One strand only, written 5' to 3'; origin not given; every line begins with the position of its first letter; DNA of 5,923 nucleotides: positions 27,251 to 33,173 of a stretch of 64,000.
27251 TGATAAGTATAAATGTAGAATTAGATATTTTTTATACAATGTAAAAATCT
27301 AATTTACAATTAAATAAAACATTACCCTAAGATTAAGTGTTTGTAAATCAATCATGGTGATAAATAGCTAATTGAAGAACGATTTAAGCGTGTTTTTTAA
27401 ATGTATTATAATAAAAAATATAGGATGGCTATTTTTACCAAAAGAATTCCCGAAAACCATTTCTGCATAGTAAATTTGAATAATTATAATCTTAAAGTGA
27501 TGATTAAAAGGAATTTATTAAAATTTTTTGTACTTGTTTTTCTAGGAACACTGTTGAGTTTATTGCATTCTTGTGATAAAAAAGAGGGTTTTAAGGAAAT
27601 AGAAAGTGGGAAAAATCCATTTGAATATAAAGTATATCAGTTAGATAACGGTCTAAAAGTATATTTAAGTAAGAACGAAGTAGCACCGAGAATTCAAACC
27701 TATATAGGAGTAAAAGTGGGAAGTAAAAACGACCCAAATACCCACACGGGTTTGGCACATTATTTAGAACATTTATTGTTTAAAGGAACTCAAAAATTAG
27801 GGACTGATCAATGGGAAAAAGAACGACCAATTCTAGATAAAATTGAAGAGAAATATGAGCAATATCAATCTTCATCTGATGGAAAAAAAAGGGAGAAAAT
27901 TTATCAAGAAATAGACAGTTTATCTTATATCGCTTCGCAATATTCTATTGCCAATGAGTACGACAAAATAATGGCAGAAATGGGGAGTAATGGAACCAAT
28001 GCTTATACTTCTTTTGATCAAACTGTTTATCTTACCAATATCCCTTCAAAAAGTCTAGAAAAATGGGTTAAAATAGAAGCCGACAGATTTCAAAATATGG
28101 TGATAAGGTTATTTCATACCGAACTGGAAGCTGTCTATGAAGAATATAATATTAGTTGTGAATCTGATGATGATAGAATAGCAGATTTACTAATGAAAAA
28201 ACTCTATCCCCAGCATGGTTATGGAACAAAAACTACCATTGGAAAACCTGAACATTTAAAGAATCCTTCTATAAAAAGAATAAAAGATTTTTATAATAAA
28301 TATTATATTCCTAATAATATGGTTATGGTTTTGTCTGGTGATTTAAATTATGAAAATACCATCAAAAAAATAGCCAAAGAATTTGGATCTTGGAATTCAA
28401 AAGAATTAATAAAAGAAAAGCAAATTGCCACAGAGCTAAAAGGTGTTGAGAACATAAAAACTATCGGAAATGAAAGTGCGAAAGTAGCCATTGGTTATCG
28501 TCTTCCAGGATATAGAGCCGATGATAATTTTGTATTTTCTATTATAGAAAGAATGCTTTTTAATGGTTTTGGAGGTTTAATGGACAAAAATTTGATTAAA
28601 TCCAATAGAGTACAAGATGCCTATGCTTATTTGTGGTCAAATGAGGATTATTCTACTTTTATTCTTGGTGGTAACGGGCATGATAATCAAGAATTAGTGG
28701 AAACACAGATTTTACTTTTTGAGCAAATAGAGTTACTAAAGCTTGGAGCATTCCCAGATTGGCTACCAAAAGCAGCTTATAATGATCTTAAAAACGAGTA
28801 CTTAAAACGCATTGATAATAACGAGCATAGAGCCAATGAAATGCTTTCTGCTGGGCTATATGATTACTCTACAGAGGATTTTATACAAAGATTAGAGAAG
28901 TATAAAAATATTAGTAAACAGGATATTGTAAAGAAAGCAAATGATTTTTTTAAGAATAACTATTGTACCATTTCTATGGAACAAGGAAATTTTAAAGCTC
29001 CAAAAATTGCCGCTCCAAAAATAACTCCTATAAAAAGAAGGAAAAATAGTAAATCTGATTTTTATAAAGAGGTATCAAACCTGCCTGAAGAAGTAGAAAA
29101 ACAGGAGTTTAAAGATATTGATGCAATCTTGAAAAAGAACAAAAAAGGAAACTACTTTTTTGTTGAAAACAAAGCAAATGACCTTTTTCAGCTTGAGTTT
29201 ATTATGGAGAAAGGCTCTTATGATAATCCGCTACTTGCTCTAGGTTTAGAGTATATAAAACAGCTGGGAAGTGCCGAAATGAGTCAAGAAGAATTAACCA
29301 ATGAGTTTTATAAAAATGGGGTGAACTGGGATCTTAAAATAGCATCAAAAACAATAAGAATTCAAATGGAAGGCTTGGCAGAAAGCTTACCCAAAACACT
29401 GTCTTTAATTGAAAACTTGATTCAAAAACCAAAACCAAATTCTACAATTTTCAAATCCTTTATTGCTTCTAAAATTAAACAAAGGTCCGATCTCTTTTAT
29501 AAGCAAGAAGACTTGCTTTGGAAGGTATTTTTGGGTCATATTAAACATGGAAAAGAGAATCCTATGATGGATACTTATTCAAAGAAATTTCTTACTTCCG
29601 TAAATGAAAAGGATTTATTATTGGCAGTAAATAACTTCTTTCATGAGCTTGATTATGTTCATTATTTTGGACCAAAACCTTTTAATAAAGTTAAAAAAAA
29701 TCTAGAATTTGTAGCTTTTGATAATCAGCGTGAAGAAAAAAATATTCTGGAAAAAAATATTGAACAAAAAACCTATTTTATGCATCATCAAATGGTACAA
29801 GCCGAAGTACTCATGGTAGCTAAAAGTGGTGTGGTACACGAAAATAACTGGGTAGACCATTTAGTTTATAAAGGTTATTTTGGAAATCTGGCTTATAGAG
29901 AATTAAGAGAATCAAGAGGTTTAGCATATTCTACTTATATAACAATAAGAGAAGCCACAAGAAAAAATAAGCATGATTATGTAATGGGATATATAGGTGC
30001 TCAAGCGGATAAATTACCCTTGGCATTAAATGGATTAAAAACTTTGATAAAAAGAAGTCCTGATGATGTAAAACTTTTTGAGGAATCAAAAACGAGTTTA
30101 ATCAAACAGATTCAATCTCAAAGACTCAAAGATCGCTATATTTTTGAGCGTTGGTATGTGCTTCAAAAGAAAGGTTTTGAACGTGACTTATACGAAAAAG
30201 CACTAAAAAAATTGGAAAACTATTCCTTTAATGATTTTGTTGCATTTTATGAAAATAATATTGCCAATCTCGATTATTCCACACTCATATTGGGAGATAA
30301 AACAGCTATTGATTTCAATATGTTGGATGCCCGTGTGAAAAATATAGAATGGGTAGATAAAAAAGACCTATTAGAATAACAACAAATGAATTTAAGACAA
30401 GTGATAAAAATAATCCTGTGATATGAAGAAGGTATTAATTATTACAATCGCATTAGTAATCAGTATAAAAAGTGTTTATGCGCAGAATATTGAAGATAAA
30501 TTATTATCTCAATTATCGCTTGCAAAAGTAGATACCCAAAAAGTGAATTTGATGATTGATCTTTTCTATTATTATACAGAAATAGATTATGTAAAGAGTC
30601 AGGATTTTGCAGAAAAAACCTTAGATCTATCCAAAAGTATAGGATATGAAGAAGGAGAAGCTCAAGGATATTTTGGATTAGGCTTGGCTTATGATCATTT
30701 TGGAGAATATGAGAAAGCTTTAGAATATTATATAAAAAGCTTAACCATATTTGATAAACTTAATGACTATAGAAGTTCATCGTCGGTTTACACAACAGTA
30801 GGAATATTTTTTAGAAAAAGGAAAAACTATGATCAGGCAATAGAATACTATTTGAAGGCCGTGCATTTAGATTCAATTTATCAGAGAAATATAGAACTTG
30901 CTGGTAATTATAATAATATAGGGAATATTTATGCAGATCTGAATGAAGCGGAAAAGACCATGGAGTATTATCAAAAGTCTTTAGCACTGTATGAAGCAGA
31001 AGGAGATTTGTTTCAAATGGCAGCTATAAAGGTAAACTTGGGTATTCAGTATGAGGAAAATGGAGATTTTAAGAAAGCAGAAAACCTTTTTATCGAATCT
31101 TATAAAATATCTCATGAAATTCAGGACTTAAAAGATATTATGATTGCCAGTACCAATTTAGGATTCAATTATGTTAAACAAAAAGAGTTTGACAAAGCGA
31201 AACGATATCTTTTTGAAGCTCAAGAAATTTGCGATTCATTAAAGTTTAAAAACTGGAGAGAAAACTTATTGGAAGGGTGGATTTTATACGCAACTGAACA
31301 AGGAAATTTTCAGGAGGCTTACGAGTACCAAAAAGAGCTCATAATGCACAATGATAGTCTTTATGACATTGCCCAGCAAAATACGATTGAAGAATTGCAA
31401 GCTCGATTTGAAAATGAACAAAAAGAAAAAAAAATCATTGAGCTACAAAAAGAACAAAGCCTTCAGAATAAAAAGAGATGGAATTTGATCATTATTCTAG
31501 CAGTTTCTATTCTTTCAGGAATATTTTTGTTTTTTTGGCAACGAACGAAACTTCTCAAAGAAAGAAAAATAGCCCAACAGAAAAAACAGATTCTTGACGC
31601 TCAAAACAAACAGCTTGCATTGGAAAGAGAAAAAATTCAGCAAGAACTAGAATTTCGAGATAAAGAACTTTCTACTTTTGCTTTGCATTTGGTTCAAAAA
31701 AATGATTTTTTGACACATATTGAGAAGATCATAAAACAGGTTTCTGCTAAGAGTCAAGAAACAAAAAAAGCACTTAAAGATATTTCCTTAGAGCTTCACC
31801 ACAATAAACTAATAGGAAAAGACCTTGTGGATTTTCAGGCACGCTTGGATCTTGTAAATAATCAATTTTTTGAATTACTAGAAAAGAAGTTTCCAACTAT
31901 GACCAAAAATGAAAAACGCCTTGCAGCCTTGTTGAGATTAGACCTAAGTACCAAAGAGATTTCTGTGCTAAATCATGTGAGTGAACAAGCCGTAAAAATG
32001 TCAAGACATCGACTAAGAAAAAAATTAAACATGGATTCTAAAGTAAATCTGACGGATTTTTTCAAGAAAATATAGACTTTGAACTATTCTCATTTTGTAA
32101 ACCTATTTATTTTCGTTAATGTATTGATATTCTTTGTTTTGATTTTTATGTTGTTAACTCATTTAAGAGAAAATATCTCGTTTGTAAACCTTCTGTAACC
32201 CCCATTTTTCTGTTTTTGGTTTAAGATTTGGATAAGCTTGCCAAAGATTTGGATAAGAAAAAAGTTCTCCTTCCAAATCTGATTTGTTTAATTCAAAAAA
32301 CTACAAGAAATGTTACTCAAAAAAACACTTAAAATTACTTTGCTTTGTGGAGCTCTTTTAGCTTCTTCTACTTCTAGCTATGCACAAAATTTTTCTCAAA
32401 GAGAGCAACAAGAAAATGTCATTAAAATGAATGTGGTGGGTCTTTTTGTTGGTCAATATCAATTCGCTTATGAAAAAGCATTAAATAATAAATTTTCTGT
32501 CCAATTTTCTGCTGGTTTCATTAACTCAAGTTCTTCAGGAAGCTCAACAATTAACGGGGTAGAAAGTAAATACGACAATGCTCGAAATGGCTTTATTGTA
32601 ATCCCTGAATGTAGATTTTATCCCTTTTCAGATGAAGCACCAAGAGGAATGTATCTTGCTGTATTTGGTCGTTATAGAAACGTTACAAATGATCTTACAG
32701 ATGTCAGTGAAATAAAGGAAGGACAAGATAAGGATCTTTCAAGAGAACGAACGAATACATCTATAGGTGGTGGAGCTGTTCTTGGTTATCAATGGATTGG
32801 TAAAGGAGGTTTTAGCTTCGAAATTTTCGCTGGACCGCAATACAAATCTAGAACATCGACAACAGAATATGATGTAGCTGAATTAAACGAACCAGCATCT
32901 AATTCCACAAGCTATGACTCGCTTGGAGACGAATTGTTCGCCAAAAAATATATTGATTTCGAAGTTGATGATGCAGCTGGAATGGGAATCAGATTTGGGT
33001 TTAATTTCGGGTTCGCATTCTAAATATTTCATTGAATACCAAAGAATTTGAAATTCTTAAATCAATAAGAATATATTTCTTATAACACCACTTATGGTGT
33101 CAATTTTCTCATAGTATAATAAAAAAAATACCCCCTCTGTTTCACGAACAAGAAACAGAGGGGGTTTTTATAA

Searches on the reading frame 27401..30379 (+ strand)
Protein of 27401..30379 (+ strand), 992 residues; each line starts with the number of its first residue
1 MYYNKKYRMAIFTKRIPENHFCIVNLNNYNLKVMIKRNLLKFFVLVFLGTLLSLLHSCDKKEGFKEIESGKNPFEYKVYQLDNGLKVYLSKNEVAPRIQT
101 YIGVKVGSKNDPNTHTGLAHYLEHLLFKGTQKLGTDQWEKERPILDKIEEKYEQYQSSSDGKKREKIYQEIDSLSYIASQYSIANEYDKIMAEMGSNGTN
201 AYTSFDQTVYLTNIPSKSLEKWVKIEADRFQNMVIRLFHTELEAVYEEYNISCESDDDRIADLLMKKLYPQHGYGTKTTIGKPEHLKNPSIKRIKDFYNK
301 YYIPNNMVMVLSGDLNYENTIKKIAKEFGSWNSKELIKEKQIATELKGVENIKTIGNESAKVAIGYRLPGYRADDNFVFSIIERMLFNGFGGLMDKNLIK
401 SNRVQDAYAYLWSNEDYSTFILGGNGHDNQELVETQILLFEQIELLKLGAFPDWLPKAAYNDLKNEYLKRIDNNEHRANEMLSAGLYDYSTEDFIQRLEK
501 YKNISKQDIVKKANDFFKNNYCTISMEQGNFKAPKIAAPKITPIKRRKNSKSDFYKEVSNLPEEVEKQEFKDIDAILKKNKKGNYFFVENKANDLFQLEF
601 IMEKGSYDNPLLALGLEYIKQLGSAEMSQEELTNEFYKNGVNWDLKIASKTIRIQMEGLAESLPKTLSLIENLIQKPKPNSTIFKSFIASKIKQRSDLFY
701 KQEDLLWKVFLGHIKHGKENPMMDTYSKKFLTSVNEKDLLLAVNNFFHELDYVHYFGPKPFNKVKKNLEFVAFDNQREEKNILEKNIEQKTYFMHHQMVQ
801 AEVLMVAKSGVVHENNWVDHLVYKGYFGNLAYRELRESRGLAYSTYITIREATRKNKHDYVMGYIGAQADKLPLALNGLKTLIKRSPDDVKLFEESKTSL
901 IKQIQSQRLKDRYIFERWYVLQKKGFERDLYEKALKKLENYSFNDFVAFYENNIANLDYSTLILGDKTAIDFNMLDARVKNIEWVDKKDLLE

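Call 85: search_protein_families(library=pfam, proteins=[window:27401-30379:+], max_evalue=0.0001)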
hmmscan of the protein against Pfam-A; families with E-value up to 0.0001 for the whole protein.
window:27401-30379:+ (992 aa): 2 families
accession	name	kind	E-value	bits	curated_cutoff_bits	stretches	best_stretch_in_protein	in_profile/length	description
PF05193.26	Peptidase_M16_C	-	3.2e-25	89.5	23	1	292-454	5-172/181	Peptidase M16 inactive domain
PF00675.25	Peptidase_M16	-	9.4e-19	68.2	22.3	2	87-138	2-53/149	Insulinase (Peptidase family M16)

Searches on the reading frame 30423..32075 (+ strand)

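Call 85: search_protein_families(library=pfam, proteins=[window:30423-32075:+], max_evalue=0.0001)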
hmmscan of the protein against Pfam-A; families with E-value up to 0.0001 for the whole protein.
window:30423-32075:+ (550 aa): 11 families
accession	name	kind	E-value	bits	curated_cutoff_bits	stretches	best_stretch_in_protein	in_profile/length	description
PF13424.12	TPR_12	-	2.4e-26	92.1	30.1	4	161-229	4-74/77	Tetratricopeptide repeat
PF00515.34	TPR_1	-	1e-22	79.3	27.8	1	80-109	1-30/34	Tetratricopeptide repeat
PF07719.23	TPR_2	-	7.3e-19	66.7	27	0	80-110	1-31/34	Tetratricopeptide repeat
PF13181.12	TPR_8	-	2.9e-14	52.4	25.7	0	80-109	1-30/34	Tetratricopeptide repeat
PF13374.12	TPR_10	-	1.9e-13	50.4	27.5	0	163-192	5-34/42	Tetratricopeptide repeat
PF13176.12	TPR_7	-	2.2e-09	37.1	27.9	0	85-108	4-27/36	Tetratricopeptide repeat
PF00196.25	GerE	-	2.2e-06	27.6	23.5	1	493-546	3-56/57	Bacterial regulatory proteins, luxR family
PF13428.12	TPR_14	-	2.9e-06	27.9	23.5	0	83-108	4-29/44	Tetratricopeptide repeat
PF17874.7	TPR_MalT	-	7.6e-06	25.9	45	0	169-268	10-108/336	MalT-like TPR region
PF13432.12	TPR_16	-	2.1e-05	25.3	32.7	0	79-103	30-54/65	Tetratricopeptide repeat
PF13174.12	TPR_6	-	6.5e-05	23.8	26.3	0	83-103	3-23/33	Tetratricopeptide repeat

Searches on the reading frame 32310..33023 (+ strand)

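Call 85: search_protein_families(library=pfam, proteins=[window:32310-33023:+], max_evalue=0.0001)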
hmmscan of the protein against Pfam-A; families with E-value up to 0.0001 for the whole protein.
window:32310-33023:+ (237 aa): 1 family
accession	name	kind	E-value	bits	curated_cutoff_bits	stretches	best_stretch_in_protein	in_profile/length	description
PF12099.14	DUF3575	-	1e-06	28.6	21.1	1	31-198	14-158/177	Protein of unknown function (DUF3575)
